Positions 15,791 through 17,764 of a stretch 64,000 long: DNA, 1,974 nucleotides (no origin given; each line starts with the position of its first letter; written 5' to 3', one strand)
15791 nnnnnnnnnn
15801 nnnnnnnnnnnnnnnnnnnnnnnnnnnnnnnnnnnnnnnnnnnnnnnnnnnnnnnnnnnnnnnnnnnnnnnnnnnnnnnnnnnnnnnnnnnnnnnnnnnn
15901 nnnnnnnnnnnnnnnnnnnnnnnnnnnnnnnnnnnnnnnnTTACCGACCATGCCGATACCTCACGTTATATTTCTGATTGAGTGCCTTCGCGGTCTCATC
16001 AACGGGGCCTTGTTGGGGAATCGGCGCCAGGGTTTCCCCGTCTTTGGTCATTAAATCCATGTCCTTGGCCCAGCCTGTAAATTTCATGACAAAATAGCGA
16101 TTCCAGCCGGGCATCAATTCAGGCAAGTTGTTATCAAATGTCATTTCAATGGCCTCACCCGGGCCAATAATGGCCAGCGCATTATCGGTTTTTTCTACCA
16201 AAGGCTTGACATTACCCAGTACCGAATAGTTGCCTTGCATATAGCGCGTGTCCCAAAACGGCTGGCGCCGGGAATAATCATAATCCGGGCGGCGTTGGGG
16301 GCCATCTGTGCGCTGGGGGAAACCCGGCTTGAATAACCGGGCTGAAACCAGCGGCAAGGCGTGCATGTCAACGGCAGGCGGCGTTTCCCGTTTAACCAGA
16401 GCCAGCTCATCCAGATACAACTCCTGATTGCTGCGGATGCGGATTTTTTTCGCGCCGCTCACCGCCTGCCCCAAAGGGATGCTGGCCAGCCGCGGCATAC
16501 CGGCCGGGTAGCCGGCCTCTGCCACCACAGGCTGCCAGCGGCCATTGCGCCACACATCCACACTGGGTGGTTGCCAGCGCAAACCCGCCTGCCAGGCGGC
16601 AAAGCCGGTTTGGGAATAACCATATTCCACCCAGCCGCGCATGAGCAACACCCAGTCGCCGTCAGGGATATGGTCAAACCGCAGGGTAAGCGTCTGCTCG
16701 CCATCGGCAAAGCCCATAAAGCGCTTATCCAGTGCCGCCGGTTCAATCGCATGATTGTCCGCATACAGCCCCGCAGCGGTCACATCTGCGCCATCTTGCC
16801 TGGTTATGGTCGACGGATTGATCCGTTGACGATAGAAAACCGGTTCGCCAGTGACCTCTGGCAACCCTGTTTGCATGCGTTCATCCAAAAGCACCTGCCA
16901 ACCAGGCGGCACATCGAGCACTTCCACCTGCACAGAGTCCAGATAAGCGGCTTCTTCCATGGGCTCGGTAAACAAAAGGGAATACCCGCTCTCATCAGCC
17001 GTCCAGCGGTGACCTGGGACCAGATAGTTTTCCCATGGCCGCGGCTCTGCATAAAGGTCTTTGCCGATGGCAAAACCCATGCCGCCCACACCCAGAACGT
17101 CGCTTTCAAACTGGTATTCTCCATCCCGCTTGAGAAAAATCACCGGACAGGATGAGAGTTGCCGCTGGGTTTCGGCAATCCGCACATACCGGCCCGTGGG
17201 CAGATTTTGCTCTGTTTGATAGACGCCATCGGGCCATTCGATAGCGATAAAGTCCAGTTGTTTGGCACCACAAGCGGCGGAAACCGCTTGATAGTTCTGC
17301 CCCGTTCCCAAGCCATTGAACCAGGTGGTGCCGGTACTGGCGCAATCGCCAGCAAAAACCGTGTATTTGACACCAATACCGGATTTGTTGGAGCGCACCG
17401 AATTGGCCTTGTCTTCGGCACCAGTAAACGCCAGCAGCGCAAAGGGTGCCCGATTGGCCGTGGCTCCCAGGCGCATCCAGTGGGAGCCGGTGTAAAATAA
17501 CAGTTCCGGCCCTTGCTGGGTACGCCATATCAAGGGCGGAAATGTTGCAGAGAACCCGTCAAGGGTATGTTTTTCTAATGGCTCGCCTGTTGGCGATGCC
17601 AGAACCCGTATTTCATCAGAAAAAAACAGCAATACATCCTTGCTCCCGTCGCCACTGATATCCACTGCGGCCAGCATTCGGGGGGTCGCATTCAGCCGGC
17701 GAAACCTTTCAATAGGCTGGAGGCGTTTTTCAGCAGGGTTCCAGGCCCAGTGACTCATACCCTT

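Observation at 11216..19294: Translationally coupled trio of unknown function: TPR/FG-GAP/ASPIC lipoprotein, 5-TM pentahaem cytochrome c with TPR, and a CRTAC1-like protein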

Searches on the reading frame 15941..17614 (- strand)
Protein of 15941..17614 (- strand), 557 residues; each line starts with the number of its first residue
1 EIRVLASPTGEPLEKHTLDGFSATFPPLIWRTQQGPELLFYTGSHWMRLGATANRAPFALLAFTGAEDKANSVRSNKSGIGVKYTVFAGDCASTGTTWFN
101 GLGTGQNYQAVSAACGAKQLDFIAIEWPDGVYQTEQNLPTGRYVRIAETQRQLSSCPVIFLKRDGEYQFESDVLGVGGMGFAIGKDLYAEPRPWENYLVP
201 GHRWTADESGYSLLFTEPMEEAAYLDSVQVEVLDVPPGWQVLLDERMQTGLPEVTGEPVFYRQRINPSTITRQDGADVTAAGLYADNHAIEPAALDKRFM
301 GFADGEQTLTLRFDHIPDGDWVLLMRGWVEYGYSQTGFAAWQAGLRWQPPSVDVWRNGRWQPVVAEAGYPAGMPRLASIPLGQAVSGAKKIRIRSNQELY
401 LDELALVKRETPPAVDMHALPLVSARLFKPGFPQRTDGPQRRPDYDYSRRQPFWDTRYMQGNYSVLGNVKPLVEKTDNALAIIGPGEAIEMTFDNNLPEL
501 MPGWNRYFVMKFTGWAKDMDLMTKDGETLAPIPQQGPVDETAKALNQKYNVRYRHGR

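Call 25: search_protein_families(library=pfam, proteins=[window:15941-17614:-], max_evalue=5)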
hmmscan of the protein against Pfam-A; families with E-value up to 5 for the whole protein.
window:15941-17614:- (557 aa): 1 family
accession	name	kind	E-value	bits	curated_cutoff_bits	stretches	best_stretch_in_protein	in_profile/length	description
PF07593.17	UnbV_ASPIC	-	0.015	15.7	23.4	1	106-144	28-67/68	ASPIC and UnbV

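Call 73: search_solved_structures(query=A6, max_evalue=10, show_alignments=2)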
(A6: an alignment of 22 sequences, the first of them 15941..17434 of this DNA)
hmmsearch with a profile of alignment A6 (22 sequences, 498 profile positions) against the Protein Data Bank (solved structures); distinct sequences matched with E-value up to 10: 3.
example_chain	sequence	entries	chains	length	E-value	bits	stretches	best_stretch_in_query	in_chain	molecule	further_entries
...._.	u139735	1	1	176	0.015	17.5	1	418-465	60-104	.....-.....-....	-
8bl3_A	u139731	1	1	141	0.037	16.2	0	418-440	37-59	scIg12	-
6j0n_b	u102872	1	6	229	0.74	12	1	299-360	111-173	Pvc7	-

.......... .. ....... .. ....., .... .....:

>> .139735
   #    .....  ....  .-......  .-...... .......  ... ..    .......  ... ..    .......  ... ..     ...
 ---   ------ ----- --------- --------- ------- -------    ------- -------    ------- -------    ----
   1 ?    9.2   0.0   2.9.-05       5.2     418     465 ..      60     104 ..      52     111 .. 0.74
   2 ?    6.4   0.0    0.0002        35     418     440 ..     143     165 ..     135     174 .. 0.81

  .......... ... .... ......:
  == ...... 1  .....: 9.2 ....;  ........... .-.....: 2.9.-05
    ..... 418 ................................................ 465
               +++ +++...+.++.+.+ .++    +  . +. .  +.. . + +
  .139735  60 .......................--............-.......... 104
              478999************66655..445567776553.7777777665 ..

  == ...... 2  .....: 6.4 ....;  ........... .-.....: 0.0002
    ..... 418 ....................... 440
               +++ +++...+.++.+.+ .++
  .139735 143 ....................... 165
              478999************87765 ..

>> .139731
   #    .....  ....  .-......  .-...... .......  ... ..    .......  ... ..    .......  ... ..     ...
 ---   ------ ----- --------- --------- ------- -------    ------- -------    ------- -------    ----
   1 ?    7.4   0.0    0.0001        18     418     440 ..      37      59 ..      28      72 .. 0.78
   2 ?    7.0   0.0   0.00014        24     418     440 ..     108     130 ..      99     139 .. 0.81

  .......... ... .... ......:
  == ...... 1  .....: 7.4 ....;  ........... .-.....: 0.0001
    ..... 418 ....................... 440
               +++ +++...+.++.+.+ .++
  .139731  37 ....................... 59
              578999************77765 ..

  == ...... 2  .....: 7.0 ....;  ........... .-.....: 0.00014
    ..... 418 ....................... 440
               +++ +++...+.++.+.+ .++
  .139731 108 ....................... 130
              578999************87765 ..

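Call 74: search_protein_families(library=pfam, alignment_id=A6, max_evalue=1)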
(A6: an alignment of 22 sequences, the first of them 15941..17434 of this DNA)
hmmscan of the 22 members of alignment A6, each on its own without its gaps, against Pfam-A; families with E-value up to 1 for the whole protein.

A. member 1, window:15941-17434:- (497 aa): 1 family
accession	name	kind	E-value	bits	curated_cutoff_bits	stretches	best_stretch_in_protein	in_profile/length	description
PF07593.17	UnbV_ASPIC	-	0.012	15.9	23.4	1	46-84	28-67/68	ASPIC and UnbV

B. families by the number of members that match (of 22 scanned): 5 families
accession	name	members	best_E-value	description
PF07593.17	UnbV_ASPIC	15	1.4e-05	ASPIC and UnbV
PF08531.16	Bac_rhamnosid_N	1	0.00072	Alpha-L-rhamnosidase N-terminal domain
PF09358.15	E1_UFD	1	0.11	Ubiquitin fold domain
PF02593.20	DUF166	1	0.13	Domain of unknown function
PF16378.10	DUF4988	1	0.23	Domain of unknown function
